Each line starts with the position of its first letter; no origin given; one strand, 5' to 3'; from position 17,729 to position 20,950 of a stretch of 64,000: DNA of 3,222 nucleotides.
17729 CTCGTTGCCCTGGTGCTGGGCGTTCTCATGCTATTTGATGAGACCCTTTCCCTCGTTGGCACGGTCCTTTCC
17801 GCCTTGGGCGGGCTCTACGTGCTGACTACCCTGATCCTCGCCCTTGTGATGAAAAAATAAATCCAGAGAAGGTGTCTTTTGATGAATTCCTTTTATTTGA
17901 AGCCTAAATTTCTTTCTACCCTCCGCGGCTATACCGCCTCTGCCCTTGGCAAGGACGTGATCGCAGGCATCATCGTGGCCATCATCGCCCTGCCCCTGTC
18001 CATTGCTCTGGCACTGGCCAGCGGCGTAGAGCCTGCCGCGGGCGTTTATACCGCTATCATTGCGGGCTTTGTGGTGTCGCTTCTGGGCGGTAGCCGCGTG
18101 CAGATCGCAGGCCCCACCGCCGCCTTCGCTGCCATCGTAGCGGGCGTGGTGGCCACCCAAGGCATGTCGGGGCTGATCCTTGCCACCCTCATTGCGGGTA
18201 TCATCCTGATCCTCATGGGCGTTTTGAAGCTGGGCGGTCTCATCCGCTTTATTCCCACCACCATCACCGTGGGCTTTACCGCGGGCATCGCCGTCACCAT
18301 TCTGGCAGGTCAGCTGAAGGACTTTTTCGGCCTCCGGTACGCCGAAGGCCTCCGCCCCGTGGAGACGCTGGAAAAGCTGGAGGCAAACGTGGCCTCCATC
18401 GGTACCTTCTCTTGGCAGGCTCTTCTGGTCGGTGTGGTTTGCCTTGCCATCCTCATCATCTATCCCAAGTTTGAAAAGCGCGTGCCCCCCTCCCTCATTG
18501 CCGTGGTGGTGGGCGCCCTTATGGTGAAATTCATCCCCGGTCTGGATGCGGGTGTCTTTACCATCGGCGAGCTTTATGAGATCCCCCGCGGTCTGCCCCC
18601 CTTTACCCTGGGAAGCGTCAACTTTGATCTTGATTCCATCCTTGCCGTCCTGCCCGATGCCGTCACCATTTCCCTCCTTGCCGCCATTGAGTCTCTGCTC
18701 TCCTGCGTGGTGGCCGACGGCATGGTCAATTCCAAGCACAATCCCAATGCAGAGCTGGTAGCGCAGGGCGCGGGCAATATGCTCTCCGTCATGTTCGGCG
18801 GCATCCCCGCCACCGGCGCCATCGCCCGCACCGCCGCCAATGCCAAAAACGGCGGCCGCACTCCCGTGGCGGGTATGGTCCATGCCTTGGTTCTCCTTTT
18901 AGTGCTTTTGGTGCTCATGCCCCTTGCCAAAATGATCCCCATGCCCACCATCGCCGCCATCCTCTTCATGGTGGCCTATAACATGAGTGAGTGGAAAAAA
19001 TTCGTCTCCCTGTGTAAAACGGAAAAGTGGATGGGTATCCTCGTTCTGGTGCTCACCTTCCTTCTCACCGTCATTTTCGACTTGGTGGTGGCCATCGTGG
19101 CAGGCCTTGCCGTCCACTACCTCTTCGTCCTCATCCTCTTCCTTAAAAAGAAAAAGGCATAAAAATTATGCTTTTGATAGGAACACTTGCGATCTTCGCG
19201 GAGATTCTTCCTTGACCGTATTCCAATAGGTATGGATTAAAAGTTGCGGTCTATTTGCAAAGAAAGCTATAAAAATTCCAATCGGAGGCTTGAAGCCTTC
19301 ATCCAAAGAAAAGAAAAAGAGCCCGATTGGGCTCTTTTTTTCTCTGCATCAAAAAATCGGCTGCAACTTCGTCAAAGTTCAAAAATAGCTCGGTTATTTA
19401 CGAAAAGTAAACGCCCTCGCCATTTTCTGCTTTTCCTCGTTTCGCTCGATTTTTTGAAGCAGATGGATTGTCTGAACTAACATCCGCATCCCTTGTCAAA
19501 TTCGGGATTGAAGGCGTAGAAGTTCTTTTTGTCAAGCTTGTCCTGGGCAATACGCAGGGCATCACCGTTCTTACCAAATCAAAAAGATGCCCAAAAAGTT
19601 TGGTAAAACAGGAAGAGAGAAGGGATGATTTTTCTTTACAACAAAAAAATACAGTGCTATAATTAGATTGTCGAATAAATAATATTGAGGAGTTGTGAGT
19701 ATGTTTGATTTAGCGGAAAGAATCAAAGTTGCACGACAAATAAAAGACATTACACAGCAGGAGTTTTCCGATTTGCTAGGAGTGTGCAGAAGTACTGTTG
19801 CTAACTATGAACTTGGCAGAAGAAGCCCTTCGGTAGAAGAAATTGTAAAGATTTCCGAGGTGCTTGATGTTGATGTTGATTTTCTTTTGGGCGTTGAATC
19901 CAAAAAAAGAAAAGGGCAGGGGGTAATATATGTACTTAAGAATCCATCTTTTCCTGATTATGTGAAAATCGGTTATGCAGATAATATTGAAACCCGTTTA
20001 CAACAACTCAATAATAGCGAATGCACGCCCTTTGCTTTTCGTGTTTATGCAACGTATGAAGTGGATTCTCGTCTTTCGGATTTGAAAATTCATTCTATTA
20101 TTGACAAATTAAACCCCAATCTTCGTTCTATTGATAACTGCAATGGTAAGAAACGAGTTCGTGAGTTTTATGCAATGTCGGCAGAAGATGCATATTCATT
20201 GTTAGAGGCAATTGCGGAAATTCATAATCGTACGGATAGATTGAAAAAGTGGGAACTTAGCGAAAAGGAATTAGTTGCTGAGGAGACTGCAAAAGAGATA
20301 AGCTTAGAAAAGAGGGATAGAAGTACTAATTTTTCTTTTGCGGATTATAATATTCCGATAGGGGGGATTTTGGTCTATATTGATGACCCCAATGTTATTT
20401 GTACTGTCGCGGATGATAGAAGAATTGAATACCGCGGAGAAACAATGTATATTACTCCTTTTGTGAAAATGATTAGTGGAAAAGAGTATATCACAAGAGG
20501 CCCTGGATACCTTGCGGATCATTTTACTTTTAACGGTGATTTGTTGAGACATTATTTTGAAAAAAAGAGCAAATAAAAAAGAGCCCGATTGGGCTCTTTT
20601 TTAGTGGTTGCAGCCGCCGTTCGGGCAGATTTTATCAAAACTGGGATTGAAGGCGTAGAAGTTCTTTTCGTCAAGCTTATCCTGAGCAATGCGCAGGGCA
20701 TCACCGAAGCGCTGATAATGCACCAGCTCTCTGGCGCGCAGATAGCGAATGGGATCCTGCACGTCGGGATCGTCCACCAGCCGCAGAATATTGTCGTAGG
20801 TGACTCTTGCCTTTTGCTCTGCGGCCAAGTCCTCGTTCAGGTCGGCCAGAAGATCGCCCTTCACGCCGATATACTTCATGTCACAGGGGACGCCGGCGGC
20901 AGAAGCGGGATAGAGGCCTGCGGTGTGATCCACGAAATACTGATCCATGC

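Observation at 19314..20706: AT-rich single-gene islet (HTH + T5orf172/GIY-YIG-like) inserted in the 3' end of cotJC, bracketed by a duplicated cotJC tail and terminator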

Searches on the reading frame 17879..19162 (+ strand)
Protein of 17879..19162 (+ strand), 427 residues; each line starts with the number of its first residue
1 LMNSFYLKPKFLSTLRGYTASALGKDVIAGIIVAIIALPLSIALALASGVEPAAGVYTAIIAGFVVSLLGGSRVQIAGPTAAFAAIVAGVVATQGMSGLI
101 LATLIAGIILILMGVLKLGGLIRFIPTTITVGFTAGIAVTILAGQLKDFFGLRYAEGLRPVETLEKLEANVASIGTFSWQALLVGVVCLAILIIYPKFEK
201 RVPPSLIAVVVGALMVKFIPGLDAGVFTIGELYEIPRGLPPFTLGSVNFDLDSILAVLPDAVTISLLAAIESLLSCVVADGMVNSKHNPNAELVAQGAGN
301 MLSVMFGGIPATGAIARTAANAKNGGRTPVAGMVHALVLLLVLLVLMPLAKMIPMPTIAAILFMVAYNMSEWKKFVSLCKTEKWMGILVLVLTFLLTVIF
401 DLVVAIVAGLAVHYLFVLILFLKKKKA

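Call 6: search_protein_families(library=pfam, proteins=[window:17879-19162:+], max_evalue=0.01)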
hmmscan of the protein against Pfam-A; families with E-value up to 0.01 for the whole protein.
window:17879-19162:+ (427 aa): 2 families
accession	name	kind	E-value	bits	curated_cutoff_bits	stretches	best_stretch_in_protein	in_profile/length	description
PF00916.26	Sulfate_transp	-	2.3e-84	283.8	23.2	1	24-384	2-372/380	Sulfate permease family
PF16983.11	MFS_MOT1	-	1.6e-05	25.6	30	1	274-368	25-110/111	Molybdate transporter of MFS superfamily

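Call 51: find_encoding_contigs(protein=window:17882-19162:+, flank=6000, max_places=10)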
Protein window:17882-19162:+ (426 aa): 3 contigs read that carry it; 2 places shown.
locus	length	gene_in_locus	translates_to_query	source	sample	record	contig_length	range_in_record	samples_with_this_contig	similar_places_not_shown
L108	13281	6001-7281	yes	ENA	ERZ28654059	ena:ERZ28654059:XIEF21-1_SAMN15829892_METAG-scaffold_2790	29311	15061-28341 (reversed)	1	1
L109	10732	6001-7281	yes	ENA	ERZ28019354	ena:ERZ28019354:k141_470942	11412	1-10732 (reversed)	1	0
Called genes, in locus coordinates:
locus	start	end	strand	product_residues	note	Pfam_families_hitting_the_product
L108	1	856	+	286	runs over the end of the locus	PF02645:DegV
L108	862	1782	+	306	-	PF00892:EamA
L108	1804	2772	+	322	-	PF14486:DUF4432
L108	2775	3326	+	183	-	-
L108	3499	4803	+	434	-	PF00999:Na_H_Exchanger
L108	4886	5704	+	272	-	PF00795:CN_hydrolase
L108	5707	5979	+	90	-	-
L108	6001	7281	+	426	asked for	PF00916:Sulfate_transp, PF16983:MFS_MOT1 (weak)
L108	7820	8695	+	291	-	PF01381:HTH_3, PF07022:Phage_CI_repr (faint), PF12844:HTH_19 (weak), PF13560:HTH_31 (weak), PF10544:T5orf172, PF13455:MUG113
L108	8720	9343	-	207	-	PF05067:Mn_catalase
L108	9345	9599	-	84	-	PF12652:CotJB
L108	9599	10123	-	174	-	PF11007:CotJA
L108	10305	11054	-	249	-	PF02535:Zip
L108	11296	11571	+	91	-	PF00216:Bac_DNA_binding, PF18291:HU-HIG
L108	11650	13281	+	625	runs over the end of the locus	PF13727:CoA_binding_3, PF00106:adh_short (weak), PF01073:3Beta_HSD, PF01370:Epimerase, PF02719:Polysacc_synt_2, PF04321:RmlD_sub_bind, PF08659:KR (weak), PF16363:GDP_Man_Dehyd, +1 more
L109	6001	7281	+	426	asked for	PF00916:Sulfate_transp, PF16983:MFS_MOT1 (weak)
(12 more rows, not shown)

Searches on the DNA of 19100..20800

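Call 74: search_rna_families(source=window, start=19100, end=20800, threshold=evalue, max_evalue=1)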
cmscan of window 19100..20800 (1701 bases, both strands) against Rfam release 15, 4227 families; matches with E-value up to 1: 12.
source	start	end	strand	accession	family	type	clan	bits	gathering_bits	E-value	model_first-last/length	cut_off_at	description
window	20506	20605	+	RF01859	Phe_leader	Cis-reg; leader;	-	28.6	55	0.032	1-125/125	no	Phenylalanine leader peptide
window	20452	20564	+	RF01864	plasmodium_snoR21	Gene; snRNA; snoRNA; CD-box;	-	27.7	90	0.77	1-145/145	no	small nucleolar RNA snoR21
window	20524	20603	+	RF00506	Thr_leader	Cis-reg; leader;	-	24.9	55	0.058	1-118/118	no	Threonine operon leader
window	19259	19370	-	RF01770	rimP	Cis-reg; leader;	-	22.7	47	0.76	1-102/102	no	Gammaprotebacteria rimP leader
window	20539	20606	+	RF02063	STnc350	Gene; sRNA;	-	22.6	60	0.27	1-68/68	no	Salmonella enterica sRNA STnc350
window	19310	19343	+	RF03623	mir-1252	Gene; miRNA;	-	22.3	70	0.95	1-65/65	no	mir-1252 microRNA precursor family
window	19302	19373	-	RF02502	Atu_C8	Gene; sRNA;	-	21.7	50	0.25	1-122/122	no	Rhizobiales sRNA Atu_C8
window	19286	19341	+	RF00506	Thr_leader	Cis-reg; leader;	-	21.2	55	0.42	1-118/118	no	Threonine operon leader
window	20550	20606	+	RF02054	STnc420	Gene; sRNA;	-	20.6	70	0.63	1-58/58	no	Salmonella enterica sRNA STnc420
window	20319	20341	+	RF00489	ctRNA_p42d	Gene; antisense;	-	19.6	50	0.44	1-46/46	no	ctRNA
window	19315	19460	-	RF02376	antisense_SR1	Gene; sRNA;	-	19.1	45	0.57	1-210/210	no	SR1 sRNA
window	19289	19345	+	RF02377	SurA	Gene; sRNA;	-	16.3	100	0.13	1-279/279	no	SurA sRNA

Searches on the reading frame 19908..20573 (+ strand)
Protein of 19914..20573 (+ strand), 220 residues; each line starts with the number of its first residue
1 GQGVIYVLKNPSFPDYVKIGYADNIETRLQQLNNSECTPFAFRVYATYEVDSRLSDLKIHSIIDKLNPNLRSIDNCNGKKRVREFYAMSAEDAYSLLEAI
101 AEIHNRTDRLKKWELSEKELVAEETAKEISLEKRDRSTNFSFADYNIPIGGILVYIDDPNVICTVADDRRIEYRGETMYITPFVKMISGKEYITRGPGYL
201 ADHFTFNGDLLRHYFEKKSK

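Call 81: search_solved_structures(query=window:19914-20573:+, max_evalue=10, show_alignments=2)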
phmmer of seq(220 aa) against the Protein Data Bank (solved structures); distinct sequences matched with E-value up to 10: 3.
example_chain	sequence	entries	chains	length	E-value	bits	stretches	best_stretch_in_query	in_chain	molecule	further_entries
9h8v_A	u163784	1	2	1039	0.53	13.2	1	172-215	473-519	Cellobiose phosphorylase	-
9qqk_A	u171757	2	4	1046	0.54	13.2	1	172-215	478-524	gh161 phosphorylase | GH161A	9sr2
8ppr_F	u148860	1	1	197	1.8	11.4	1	77-134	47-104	Kinetochore protein Spc24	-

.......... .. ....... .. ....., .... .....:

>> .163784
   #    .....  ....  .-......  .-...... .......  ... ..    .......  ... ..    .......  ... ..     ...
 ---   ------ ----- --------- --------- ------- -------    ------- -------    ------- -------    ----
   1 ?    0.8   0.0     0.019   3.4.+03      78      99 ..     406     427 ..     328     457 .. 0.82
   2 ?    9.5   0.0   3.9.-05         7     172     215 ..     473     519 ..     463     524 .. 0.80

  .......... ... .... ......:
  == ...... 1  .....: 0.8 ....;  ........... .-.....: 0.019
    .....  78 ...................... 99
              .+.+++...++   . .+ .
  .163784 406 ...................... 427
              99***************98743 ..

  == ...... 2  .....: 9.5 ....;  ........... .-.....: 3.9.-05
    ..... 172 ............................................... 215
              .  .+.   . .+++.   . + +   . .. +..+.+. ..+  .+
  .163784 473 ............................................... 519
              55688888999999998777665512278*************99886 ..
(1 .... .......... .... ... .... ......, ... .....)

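Call 88: predict_structure(alignment_id=A3)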
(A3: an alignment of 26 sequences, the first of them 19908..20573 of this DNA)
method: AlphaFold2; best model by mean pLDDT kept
length: 222 residues; sequences in the alignment: 26
mean_pLDDT: 82.0   pTM: 0.59
mean pLDDT of the five models: 82.0, 81.7, 80.2, 78.4, 75.5
residues with pLDDT >= 90: 65; 70-90: 127; 50-70: 25; < 50: 5
segments of 3 or more residues with pLDDT < 50: none
pLDDT, mean of each block of 10 residues (from residue 1): 76 82 87 69 80 68 77 77 80 90 86 86 78 63 82 96 95 95 93 84 92 76 46
secondary structure, 60 per line:
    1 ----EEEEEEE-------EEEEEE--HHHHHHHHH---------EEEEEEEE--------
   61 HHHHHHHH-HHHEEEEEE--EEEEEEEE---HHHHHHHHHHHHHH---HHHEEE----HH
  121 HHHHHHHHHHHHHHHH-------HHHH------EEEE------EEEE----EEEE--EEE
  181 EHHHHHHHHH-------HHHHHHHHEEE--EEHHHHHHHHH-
elements in order: E5-11 E19-24 H27-35 E45-52 H61-68 E73-78 E81-88 H92-105 E112-114 H119-136 H144-147 E154-157 E164-167 E172-175 E178-181 H182-190 H198-205 E206-208 H213-221

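Call 91: fold_search(model_id=the predicted structure, library=pdb)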
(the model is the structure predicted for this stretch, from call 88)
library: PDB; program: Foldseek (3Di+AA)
matches with E <= 10: 309; with E <= 0.001: 0
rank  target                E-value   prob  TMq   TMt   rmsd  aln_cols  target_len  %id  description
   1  6sei_C                7.1e-03  1.00  0.34  0.29   9.4       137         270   17  Recognition and processing of branched DNA substrates by Slx1-Slx4 nuclease (released 2019-09-25)
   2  6seh_A                1.1e-02  1.00  0.32  0.29   6.8       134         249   16  Recognition and processing of branched DNA substrates by Slx1-Slx4 nuclease (released 2019-09-25)
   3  4xm5                  1.4e-02  0.84  0.33  0.28  20.6       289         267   11  C. glabrata Slx1. (released 2015-03-25)
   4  6sei_A                2.4e-02  0.99  0.33  0.27   9.6       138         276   17  Recognition and processing of branched DNA substrates by Slx1-Slx4 nuclease (released 2019-09-25)
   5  6pbd_B                6.9e-02  1.00  0.31  0.21   2.9        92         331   11  DNA N6-Adenine Methyltransferase CcrM In Complex with Double-Stranded DNA Oligonucleotide Containing Its Recognition S (released 2019-10-23)
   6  6seh_C                7.3e-02  0.99  0.34  0.31   6.1       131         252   17  Recognition and processing of branched DNA substrates by Slx1-Slx4 nuclease (released 2019-09-25)
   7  6pbd_A                9.2e-02  0.97  0.30  0.20  15.8       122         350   12  DNA N6-Adenine Methyltransferase CcrM In Complex with Double-Stranded DNA Oligonucleotide Containing Its Recognition S (released 2019-10-23)
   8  7dr6_J                1.3e-01  0.06  0.11  0.12  21.6       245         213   14  PA28alpha-beta in complex with immunoproteasome (released 2021-01-20)
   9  7cq2_B                1.5e-01  0.89  0.34  0.26  13.2       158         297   11  Crystal structure of Slx1-Slx4 (released 2021-06-16)
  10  7cq4_A                1.6e-01  0.90  0.36  0.29  12.8       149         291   13  Crystal structure of Slx1-Slx4 in complex with 5'flap DNA (released 2021-06-16)
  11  4xlg_A                2.2e-01  0.95  0.24  0.21   3.1        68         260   20  C. glabrata Slx1 in complex with Slx4CCD. (released 2015-03-25)
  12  7cq2_A                3.1e-01  0.87  0.34  0.28   8.1       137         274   10  Crystal structure of Slx1-Slx4 (released 2021-06-16)
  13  7ydw_B                3.1e-01  0.85  0.26  0.52   3.8        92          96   14  Crystal structure of the MPND-DNA complex (released 2023-02-15)
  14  7cq3_A                3.1e-01  0.77  0.35  0.27  12.5       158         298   14  Crystal structure of Slx1-Slx4 (released 2021-06-16)
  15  1vru_A                5.3e-01  0.08  0.15  0.08  18.5       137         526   14  HIGH RESOLUTION STRUCTURES OF HIV-1 RT FROM FOUR RT-INHIBITOR COMPLEXES (released 1996-04-03)
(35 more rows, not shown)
